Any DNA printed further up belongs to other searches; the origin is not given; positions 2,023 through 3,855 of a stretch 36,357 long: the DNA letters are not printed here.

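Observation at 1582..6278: Actin-family (Arp-like) gene heading a five-gene run with an inactive CHAT (caspase-like) protein, a coupled TPR-like partner and two coiled-coil proteins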

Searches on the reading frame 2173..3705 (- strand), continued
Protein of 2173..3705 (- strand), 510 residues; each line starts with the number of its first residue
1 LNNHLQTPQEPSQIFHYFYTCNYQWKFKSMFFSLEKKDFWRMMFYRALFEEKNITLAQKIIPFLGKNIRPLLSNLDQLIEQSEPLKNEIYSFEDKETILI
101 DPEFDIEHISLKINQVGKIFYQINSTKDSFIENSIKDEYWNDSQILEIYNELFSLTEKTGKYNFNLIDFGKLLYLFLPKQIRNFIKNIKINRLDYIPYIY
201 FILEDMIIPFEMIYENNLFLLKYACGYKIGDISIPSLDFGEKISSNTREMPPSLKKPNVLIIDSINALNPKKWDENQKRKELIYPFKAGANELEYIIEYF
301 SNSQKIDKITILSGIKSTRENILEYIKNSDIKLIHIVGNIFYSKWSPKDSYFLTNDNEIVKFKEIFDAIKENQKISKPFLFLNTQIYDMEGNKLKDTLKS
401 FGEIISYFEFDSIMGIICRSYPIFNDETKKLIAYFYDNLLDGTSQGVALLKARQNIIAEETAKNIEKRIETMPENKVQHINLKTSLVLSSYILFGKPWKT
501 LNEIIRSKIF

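Call 40: fold_search(model_id=the predicted structure, library=pdb)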
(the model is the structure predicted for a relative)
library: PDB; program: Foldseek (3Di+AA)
matches with E <= 10: 864; with E <= 0.001: 4
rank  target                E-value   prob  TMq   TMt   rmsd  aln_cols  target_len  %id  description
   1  8rot_A                1.3e-06  1.00  0.21  0.21  20.1       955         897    9  Cryo-EM structure of the transmembrane anti-sigma factor DdvA (released 2024-11-06)
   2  9hma                  2.7e-04  0.97  0.17  0.12  26.1      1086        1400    9  Cryo-EM structure of apo human separase (released 2025-09-03)
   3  8tl0_I                5.6e-04  1.00  0.17  0.30   6.3       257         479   11  Structure of activated SAVED-CHAT filament (released 2024-03-06)
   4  8tl0_C                7.3e-04  1.00  0.18  0.30   6.5       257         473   12  Structure of activated SAVED-CHAT filament (released 2024-03-06)
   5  8tl0_B                1.1e-03  1.00  0.17  0.28   6.4       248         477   12  Structure of activated SAVED-CHAT filament (released 2024-03-06)
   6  5u1s_A                1.1e-03  0.92  0.18  0.13  25.0      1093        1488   10  Crystal structure of the Saccharomyces cerevisiae separase-securin complex at 3.0 angstrom resolution (released 2017-02-08)
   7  9hn4_B                1.6e-03  0.84  0.16  0.11  26.9      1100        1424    9  Cryo-EM structure of human separase bound to phosphorylated SCC1 (310-550 aa) (released 2025-09-03)
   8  9hn0_B                1.7e-03  0.97  0.21  0.13  26.5      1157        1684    9  Cryo-EM structure of human separase bound to SCC1 (310-550 aa) (released 2025-09-03)
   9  8tl0_A                1.8e-03  1.00  0.16  0.28   5.2       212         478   11  Structure of activated SAVED-CHAT filament (released 2024-03-06)
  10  8tl0_D                2.6e-03  1.00  0.16  0.28   5.4       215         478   12  Structure of activated SAVED-CHAT filament (released 2024-03-06)
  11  7sqc_R1               4.0e-03  0.57  0.13  0.06  31.0       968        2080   10  Ciliary C1 central pair apparatus isolated from Chlamydomonas reinhardtii (released 2022-04-13)
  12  5h7c_A                5.6e-03  0.98  0.14  0.25  27.2       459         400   12  Crystal structure of a repeat protein with two Protein A-DHR14 repeat modules (released 2017-06-28)
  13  8ga7                  6.1e-03  0.35  0.08  0.11  26.3       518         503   12  Geometrically programmable nanomaterial construction using regularized protein building blocks (released 2024-03-13)
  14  7sqc_R0               1.0e-02  0.30  0.09  0.05  24.4       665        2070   12  Ciliary C1 central pair apparatus isolated from Chlamydomonas reinhardtii (released 2022-04-13)
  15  3v3k_A                1.5e-02  1.00  0.17  0.49   7.9       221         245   10  Human caspase 9 in complex with bacterial effector protein (released 2013-03-06)
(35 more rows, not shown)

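Call 41: list_cluster_members(proteins=[P0253, P0254, P0258, P0260, P0261, P0264, P0268, P0278, P0282, P0301])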
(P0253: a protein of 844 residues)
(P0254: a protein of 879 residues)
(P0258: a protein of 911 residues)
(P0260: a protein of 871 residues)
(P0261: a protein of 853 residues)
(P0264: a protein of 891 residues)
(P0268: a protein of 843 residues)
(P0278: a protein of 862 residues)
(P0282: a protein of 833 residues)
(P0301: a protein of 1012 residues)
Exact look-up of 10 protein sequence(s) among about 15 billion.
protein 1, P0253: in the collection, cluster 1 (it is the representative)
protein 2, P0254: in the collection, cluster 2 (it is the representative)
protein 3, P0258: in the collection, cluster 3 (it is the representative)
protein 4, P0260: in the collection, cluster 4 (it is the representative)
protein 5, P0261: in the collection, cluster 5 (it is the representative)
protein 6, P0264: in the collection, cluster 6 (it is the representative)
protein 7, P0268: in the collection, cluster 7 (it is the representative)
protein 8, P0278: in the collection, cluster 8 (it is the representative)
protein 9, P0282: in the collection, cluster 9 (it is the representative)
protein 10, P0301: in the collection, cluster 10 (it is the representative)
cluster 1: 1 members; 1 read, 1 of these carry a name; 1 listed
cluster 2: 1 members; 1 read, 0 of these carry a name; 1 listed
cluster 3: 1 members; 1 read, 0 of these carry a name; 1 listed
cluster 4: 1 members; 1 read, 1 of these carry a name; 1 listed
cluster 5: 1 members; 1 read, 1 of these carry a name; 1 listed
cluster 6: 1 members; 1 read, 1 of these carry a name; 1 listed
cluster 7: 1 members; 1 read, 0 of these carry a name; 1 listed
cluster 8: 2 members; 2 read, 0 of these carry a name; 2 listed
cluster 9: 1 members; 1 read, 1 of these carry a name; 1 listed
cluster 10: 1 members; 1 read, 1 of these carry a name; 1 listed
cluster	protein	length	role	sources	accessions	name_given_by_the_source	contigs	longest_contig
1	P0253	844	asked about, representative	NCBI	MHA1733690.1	MAG: hypothetical protein ACTSU5_17210 [Promethearchaeota archaeon]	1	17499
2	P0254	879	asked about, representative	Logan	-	-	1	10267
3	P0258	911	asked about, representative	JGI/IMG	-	-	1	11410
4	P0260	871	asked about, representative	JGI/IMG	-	hypothetical protein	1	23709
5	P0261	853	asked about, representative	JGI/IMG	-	hypothetical protein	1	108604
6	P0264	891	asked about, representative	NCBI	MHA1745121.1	MAG: hypothetical protein ACTSWW_03910 [Promethearchaeota archaeon]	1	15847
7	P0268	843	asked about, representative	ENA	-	-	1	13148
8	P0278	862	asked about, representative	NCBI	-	-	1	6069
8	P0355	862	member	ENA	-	-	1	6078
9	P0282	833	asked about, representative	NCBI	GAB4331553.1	MAG: hypothetical protein Kow0069_39160 [Promethearchaeota archaeon]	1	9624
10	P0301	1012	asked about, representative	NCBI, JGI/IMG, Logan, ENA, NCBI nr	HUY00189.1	MAG TPA: CHAT domain-containing protein [Candidatus Deferrimicrobium sp.] | CHAT domain-containing protein [Candidatus Deferrimicrobium sp.]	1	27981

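Call 42: find_encoding_contigs(protein=P0261, flank=6000, max_places=1)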
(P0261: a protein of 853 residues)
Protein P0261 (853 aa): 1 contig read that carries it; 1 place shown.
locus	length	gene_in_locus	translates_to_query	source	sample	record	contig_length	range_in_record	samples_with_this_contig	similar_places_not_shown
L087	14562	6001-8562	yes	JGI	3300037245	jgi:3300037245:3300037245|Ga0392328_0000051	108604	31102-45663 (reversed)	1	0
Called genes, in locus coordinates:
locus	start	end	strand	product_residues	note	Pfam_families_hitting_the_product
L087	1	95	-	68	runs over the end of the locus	PF00808:CBFD_NFYB_HMF (weak)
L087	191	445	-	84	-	-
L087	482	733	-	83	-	PF00808:CBFD_NFYB_HMF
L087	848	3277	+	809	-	PF00270:DEAD, PF04851:ResIII, PF21210:RNA_helicase_helical, PF00271:Helicase_C, PF02732:ERCC4, PF12826:HHH_2, PF14520:HHH_5 (weak)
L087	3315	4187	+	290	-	PF02811:PHP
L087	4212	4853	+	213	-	-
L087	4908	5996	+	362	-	PF00022:Actin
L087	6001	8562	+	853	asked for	-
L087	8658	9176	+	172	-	-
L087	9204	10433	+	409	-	-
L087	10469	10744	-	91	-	-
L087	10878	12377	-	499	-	PF00202:Aminotran_3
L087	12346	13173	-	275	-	PF00198:2-oxoacid_dh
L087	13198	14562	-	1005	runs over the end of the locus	PF01411:tRNA-synt_2c, PF07973:tRNA_SAD, PF02272:DHHA1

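Call 43: find_encoding_contigs(protein=P0253, flank=6000, max_places=1)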
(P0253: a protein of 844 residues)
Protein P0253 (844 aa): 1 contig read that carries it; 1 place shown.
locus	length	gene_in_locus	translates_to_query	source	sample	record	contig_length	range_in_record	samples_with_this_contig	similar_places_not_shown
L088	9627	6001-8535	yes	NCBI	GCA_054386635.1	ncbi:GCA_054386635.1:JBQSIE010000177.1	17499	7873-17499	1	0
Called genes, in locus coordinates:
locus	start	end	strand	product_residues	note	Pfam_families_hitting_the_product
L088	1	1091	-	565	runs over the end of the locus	PF00118:Cpn60_TCP1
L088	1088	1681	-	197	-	-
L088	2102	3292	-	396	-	PF00155:Aminotran_1_2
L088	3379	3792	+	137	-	PF04014:MazE_antitoxin (weak), PF01842:ACT (weak)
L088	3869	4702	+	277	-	-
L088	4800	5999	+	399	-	PF00022:Actin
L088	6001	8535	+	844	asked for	PF12770:CHAT (weak)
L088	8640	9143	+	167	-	-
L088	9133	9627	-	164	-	?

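Call 52: search_protein_families(library=pfam, proteins=[L003:5984-6736:+, L004:5917-6711:+, L088:3869-4702:+, L003:10711-11244:+, L087:8658-9176:+, L088:8640-9143:+, L087:4908-5996:+, L088:4800-5999:+, P0025, P0253], max_evalue=0.1)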
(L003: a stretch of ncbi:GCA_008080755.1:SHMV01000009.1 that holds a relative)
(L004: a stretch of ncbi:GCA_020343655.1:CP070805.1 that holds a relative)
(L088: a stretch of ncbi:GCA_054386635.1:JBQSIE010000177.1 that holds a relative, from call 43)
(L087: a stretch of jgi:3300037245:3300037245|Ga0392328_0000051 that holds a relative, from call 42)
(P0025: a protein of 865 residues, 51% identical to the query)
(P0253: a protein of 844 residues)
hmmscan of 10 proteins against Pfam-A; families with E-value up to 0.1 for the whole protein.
L003:5984-6736:+ (250 aa): 2 families
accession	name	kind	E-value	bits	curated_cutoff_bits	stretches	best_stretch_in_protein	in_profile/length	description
PF06008.19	Laminin_I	-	0.047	13.9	34.6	0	170-231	73-134/259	Laminin Domain I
PF17749.6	MIP-T3_C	-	0.066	13.7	25.8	1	138-208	69-139/154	Microtubule-binding protein MIP-T3 C-terminal region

L004:5917-6711:+ (264 aa): 2 families
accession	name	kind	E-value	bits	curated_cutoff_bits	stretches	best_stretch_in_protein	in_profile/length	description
PF03792.18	PBC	-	0.00071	19.9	25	1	158-215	109-166/181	PBC domain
PF12934.12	FTO_CTD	-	0.078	13.3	27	1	148-225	60-129/170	FTO C-terminal domain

L088:3869-4702:+ (277 aa): 0 families

L003:10711-11244:+ (177 aa): 1 family
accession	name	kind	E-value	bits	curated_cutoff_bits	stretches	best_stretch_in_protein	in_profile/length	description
PF13091.12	PLDc_2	-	2.9e-05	24.3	27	1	51-167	1-127/132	PLD-like domain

L087:8658-9176:+ (172 aa): 2 families
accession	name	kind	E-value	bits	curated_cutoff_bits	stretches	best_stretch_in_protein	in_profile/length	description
PF13091.12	PLDc_2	-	6.3e-05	23.3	27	1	49-165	3-130/132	PLD-like domain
PF08350.17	FilR1_middle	-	0.00039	20.9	27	1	45-88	6-49/128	Methanogenesis regulatory protein FilR1, middle domain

L088:8640-9143:+ (167 aa): 6 families
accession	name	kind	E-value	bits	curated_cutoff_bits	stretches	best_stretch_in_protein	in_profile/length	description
PF13091.12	PLDc_2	-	0.00012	22.3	27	1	43-108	3-73/132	PLD-like domain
PF13344.12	Hydrolase_6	-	0.0013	19.2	27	1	64-99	20-55/101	Haloacid dehalogenase-like hydrolase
PF08350.17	FilR1_middle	-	0.011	16.2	27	1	43-126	10-95/128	Methanogenesis regulatory protein FilR1, middle domain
PF03793.24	PASTA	-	0.054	13.9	23.2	0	59-82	7-30/64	PASTA domain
PF00702.32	Hydrolase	-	0.06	14.2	26.4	1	62-106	102-144/191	haloacid dehalogenase-like hydrolase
PF11495.14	Regulator_TrmB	-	0.069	12.8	22.2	1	35-121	9-89/233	Archaeal transcriptional regulator TrmB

L087:4908-5996:+ (362 aa): 3 families
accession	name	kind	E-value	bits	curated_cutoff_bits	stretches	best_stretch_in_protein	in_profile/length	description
PF00022.25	Actin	-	4.8e-27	95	27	2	212-346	237-382/410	Actin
PF25229.1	Salactin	-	0.00039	20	27.1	1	217-327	208-314/335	Salactin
PF08645.17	PNK3P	-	0.048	13.8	22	0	70-125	19-61/161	Polynucleotide kinase 3 phosphatase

L088:4800-5999:+ (399 aa): 3 families
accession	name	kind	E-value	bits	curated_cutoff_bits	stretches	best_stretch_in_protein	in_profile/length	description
PF00022.25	Actin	-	1.9e-52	178.7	27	1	3-354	5-384/410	Actin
PF11104.14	PilM_2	-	4.1e-05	23.1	27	1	283-355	259-334/340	Type IV pilus assembly protein PilM;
PF25229.1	Salactin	-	0.00099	18.7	27.1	1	168-336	164-315/335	Salactin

P0025 (865 aa): 1 family
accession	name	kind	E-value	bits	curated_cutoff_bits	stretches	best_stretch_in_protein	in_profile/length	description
PF12770.12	CHAT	-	0.00022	21.2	24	1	558-821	26-270/289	CHAT domain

P0253 (844 aa): 2 families
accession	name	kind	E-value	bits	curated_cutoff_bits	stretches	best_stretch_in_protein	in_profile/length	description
PF12770.12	CHAT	-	6.4e-06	26.2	24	1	553-708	37-187/289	CHAT domain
PF02777.23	Sod_Fe_C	-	0.1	13.1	20.9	0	59-106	46-92/102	Iron/manganese superoxide dismutases, C-terminal domain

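Call 63: search_solved_structures(query=A1, max_evalue=1, show_alignments=2)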
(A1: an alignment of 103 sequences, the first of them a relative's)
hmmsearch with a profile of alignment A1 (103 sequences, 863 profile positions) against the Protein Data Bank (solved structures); distinct sequences matched with E-value up to 1: 1.
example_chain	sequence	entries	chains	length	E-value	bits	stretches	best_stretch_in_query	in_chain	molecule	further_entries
4bts_AP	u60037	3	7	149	0.074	14.4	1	568-636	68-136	40S RIBOSOMAL PROTEIN S24 | RPS24E | eS24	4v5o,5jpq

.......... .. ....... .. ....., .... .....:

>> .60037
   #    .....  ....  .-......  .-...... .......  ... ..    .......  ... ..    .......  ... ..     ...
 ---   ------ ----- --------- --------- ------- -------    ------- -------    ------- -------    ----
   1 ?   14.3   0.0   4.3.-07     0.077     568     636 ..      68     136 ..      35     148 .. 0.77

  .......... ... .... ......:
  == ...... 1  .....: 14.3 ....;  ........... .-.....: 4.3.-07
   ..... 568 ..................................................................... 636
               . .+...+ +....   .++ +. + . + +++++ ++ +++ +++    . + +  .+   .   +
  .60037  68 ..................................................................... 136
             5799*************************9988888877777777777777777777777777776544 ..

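Call 75: list_cluster_members(proteins=[P0256, P0263, P0265, P0269, P0271, P0285, P0292, P0294, P0242, P0244])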
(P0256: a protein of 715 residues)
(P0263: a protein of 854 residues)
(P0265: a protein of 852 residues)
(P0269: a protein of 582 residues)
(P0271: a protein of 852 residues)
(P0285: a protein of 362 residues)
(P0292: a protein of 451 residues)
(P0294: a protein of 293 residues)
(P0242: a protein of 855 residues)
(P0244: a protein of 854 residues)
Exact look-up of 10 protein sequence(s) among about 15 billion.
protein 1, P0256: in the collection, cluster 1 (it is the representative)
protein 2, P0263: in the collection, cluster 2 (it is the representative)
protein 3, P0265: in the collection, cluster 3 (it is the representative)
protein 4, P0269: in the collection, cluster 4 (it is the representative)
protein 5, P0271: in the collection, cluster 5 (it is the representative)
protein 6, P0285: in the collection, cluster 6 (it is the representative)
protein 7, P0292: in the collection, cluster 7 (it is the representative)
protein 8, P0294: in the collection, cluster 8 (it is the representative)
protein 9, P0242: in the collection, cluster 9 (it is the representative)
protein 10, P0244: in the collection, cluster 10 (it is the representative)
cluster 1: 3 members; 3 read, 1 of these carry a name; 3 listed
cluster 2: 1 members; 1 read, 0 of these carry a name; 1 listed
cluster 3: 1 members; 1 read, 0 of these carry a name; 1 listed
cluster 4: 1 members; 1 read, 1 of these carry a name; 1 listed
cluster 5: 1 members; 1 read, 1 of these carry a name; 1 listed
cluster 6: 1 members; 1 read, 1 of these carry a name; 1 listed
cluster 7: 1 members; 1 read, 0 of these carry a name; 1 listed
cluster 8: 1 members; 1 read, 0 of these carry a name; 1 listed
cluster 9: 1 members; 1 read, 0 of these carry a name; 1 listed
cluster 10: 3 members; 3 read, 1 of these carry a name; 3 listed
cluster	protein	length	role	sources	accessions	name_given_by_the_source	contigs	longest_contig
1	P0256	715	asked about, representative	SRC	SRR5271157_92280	-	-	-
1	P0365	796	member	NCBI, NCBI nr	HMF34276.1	MAG TPA: CHAT domain-containing protein, partial [Candidatus Lokiarchaeia archaeon] | CHAT domain-containing protein [Candidatus Lokiarchaeia archaeon]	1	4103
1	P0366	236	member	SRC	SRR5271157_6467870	-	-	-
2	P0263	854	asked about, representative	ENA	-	-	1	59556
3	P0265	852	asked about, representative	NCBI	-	-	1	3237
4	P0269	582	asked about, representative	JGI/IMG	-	hypothetical protein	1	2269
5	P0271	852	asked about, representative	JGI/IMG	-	hypothetical protein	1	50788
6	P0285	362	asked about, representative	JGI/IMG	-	hypothetical protein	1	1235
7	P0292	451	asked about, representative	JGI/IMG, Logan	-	-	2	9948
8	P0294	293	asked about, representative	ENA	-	-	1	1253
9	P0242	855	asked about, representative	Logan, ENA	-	-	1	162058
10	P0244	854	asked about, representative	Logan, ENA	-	-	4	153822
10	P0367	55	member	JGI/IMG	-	hypothetical protein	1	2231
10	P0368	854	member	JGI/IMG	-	-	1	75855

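Call 77: find_encoding_contigs(protein=P0282, flank=6000, max_places=1)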
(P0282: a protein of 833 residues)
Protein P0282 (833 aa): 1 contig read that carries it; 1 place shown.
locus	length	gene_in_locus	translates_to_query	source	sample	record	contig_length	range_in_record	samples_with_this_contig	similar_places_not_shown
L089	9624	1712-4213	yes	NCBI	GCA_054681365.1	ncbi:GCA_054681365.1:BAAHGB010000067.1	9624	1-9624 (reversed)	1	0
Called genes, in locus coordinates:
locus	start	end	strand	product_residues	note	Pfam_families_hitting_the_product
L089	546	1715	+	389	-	PF00022:Actin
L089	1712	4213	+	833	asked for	-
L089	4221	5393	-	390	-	-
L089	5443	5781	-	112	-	-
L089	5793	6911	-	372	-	PF01408:GFO_IDH_MocA, PF02894:GFO_IDH_MocA_C, PF22725:GFO_IDH_MocA_C3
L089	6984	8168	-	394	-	PF14100:DUF6807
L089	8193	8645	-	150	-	-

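Call 78: find_encoding_contigs(protein=P0278, flank=6000, max_places=1)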
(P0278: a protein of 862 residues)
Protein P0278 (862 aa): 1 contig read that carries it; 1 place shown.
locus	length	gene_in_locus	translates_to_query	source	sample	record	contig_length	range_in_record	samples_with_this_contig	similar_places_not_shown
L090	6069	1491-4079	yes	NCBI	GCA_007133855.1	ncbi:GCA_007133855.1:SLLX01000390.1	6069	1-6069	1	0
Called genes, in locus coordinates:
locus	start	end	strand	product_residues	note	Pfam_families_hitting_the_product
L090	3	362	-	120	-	?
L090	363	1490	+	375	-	PF00022:Actin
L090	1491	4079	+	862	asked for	-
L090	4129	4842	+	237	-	-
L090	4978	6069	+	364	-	?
